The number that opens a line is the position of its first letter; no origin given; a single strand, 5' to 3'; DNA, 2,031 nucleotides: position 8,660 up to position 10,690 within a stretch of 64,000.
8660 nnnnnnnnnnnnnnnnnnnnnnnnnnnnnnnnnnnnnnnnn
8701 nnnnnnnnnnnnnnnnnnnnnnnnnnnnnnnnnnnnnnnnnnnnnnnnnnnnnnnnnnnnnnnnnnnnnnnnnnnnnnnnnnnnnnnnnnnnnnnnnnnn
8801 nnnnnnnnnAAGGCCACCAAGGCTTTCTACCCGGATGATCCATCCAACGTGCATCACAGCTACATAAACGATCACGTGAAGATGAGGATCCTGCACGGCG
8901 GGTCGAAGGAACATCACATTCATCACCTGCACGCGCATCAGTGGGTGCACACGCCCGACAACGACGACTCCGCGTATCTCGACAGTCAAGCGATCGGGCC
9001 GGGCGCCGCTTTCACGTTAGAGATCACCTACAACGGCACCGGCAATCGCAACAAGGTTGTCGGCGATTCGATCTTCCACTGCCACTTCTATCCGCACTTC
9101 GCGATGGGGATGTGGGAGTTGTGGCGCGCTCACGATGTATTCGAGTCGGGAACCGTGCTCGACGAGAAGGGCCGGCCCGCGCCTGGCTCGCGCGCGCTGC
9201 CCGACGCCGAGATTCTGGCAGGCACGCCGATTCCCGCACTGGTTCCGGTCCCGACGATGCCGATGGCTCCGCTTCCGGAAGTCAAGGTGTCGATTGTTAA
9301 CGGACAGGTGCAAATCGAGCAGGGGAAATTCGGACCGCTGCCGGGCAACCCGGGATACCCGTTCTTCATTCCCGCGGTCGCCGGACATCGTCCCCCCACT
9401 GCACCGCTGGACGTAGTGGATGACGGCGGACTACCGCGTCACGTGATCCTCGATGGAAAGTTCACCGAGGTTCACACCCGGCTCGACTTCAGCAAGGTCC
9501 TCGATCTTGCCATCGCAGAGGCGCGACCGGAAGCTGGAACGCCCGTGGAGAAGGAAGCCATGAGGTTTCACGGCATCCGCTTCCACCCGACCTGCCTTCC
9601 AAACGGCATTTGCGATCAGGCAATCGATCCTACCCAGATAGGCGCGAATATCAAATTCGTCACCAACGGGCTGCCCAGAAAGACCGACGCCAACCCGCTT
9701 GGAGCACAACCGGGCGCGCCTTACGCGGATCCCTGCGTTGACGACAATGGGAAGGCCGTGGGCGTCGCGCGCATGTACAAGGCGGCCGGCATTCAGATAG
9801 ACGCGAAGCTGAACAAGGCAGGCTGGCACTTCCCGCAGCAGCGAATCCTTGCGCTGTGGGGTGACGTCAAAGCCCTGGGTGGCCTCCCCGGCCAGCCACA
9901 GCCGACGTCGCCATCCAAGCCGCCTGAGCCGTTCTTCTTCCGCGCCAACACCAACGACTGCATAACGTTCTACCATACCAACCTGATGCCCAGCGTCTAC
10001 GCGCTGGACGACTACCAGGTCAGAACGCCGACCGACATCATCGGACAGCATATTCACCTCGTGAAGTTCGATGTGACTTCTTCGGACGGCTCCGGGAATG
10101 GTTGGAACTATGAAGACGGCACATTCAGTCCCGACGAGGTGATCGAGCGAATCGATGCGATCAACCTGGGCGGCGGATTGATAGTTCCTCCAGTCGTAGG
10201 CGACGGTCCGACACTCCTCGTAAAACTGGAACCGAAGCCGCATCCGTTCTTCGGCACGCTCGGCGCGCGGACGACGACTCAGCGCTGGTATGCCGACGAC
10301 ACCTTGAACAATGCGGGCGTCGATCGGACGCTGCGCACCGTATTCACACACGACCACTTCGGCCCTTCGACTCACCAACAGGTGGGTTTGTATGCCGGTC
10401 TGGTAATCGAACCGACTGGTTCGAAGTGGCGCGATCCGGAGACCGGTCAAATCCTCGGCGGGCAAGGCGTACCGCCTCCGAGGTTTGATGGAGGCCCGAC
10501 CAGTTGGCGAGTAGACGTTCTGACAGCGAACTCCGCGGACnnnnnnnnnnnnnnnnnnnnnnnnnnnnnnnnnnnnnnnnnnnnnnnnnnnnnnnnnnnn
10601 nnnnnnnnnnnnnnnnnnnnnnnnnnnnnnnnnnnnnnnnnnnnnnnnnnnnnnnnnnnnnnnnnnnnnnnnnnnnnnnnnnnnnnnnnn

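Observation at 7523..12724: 1733-aa secreted protein carrying canonical MCO copper motifs plus a second, atypical His-rich set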

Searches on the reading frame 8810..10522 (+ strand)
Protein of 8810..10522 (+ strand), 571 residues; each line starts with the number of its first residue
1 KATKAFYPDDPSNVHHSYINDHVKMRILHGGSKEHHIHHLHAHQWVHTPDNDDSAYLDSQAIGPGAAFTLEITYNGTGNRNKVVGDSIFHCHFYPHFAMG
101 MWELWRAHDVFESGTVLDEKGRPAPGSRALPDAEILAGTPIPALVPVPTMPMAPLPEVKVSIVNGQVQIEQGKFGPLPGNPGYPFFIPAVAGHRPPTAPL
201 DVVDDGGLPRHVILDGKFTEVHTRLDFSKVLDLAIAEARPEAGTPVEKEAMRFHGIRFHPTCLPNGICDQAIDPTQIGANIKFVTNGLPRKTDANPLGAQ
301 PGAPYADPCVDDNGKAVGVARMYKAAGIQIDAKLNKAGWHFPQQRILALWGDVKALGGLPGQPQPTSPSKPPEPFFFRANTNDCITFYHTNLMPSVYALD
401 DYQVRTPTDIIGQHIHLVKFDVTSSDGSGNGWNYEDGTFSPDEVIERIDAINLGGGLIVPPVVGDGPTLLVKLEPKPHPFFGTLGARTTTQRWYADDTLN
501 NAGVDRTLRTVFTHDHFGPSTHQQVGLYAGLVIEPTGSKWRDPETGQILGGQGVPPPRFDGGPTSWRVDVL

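Call 62: search_protein_representatives(protein=window:8810-10522:+)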
Query: 571 residues. Proteins with E-value up to 0.001 (for the whole library): 1371; up to 1e-10: 1069; up to 1e-30: 612. The best 150 are listed.
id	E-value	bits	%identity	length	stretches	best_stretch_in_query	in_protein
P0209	2.6e-213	726.4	53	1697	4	2-570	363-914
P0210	1.1e-211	720.9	62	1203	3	2-571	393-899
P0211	3.1e-206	703.0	68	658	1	1-571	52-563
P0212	1.5e-201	687.5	54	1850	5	2-567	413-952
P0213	3.4e-201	686.3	52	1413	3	1-571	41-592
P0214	3.1e-200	683.1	49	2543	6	1-571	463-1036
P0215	2.1e-199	680.4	52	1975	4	1-568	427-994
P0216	5.9e-198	675.6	48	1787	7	2-567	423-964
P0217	6.2e-196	668.9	53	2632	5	200-571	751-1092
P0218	2.2e-195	667.1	60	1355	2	1-570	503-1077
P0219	4.6e-194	662.8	53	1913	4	1-553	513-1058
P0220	1.2e-193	661.4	54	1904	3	2-569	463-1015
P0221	4.2e-192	656.3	53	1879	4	1-570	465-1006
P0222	1.3e-191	654.7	58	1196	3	1-479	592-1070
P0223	1.3e-190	651.3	51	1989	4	1-570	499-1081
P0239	5.9e-182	622.8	45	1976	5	5-568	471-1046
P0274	1.9e-169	581.5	50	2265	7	1-453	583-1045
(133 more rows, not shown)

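Call 79: search_protein_families(library=ncbifam, proteins=[P0215, P0219, P0220, P0223, P0239], max_evalue=1e-20)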
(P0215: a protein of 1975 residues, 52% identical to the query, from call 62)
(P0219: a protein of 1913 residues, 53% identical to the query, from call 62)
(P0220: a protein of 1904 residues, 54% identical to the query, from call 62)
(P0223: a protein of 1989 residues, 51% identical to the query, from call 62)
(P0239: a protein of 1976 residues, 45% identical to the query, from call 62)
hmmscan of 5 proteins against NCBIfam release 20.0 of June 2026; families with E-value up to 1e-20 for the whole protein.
P0215 (1975 aa): 1 family
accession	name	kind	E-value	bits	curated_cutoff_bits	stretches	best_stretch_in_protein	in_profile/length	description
NF041487.1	copper_ox_MnxG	equivalog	0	1155.8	3100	4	24-593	2-593/1894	manganese-oxidizing multicopper oxidase MnxG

P0219 (1913 aa): 1 family
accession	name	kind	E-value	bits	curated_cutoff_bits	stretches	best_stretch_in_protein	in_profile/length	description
NF041487.1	copper_ox_MnxG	equivalog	0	1191.7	3100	5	817-1370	820-1372/1894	manganese-oxidizing multicopper oxidase MnxG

P0220 (1904 aa): 1 family
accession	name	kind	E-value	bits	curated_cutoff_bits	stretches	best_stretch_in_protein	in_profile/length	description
NF041487.1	copper_ox_MnxG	equivalog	0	1044.8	3100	4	26-623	4-589/1894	manganese-oxidizing multicopper oxidase MnxG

P0223 (1989 aa): 1 family
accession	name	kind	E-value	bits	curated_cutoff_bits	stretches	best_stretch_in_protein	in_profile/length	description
NF041487.1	copper_ox_MnxG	equivalog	0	1112.4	3100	5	297-661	218-588/1894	manganese-oxidizing multicopper oxidase MnxG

P0239 (1976 aa): 1 family
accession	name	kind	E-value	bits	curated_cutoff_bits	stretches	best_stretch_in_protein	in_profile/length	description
NF041487.1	copper_ox_MnxG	equivalog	0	1102.6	3100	3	651-1365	638-1384/1894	manganese-oxidizing multicopper oxidase MnxG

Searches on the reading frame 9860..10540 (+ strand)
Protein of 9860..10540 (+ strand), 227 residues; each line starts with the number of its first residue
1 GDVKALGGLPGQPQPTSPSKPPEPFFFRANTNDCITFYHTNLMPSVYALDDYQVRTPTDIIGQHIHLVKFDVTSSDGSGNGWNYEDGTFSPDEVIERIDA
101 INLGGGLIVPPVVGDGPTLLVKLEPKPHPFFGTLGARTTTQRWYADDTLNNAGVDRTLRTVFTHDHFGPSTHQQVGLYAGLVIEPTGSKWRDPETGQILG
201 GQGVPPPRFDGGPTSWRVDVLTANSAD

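Call 51: search_solved_structures(query=window:9860-10540:+, max_evalue=10, show_alignments=4)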
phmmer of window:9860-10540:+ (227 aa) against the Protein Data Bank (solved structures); distinct sequences matched with E-value up to 10: 5.
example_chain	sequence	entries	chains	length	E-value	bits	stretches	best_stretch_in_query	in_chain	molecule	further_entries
9bxa_A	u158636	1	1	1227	2.3e-19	73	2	17-91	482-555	MnxG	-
3evi_A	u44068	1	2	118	0.023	17.3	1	19-55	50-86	Phosducin-like protein 2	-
2dbc_A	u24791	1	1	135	0.037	16.7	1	19-54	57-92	unnamed protein product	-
3mbr_X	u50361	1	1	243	0.39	13.3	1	191-219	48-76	Glutamine cyclotransferase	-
6v3z_A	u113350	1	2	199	1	11.9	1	178-220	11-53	Sen1395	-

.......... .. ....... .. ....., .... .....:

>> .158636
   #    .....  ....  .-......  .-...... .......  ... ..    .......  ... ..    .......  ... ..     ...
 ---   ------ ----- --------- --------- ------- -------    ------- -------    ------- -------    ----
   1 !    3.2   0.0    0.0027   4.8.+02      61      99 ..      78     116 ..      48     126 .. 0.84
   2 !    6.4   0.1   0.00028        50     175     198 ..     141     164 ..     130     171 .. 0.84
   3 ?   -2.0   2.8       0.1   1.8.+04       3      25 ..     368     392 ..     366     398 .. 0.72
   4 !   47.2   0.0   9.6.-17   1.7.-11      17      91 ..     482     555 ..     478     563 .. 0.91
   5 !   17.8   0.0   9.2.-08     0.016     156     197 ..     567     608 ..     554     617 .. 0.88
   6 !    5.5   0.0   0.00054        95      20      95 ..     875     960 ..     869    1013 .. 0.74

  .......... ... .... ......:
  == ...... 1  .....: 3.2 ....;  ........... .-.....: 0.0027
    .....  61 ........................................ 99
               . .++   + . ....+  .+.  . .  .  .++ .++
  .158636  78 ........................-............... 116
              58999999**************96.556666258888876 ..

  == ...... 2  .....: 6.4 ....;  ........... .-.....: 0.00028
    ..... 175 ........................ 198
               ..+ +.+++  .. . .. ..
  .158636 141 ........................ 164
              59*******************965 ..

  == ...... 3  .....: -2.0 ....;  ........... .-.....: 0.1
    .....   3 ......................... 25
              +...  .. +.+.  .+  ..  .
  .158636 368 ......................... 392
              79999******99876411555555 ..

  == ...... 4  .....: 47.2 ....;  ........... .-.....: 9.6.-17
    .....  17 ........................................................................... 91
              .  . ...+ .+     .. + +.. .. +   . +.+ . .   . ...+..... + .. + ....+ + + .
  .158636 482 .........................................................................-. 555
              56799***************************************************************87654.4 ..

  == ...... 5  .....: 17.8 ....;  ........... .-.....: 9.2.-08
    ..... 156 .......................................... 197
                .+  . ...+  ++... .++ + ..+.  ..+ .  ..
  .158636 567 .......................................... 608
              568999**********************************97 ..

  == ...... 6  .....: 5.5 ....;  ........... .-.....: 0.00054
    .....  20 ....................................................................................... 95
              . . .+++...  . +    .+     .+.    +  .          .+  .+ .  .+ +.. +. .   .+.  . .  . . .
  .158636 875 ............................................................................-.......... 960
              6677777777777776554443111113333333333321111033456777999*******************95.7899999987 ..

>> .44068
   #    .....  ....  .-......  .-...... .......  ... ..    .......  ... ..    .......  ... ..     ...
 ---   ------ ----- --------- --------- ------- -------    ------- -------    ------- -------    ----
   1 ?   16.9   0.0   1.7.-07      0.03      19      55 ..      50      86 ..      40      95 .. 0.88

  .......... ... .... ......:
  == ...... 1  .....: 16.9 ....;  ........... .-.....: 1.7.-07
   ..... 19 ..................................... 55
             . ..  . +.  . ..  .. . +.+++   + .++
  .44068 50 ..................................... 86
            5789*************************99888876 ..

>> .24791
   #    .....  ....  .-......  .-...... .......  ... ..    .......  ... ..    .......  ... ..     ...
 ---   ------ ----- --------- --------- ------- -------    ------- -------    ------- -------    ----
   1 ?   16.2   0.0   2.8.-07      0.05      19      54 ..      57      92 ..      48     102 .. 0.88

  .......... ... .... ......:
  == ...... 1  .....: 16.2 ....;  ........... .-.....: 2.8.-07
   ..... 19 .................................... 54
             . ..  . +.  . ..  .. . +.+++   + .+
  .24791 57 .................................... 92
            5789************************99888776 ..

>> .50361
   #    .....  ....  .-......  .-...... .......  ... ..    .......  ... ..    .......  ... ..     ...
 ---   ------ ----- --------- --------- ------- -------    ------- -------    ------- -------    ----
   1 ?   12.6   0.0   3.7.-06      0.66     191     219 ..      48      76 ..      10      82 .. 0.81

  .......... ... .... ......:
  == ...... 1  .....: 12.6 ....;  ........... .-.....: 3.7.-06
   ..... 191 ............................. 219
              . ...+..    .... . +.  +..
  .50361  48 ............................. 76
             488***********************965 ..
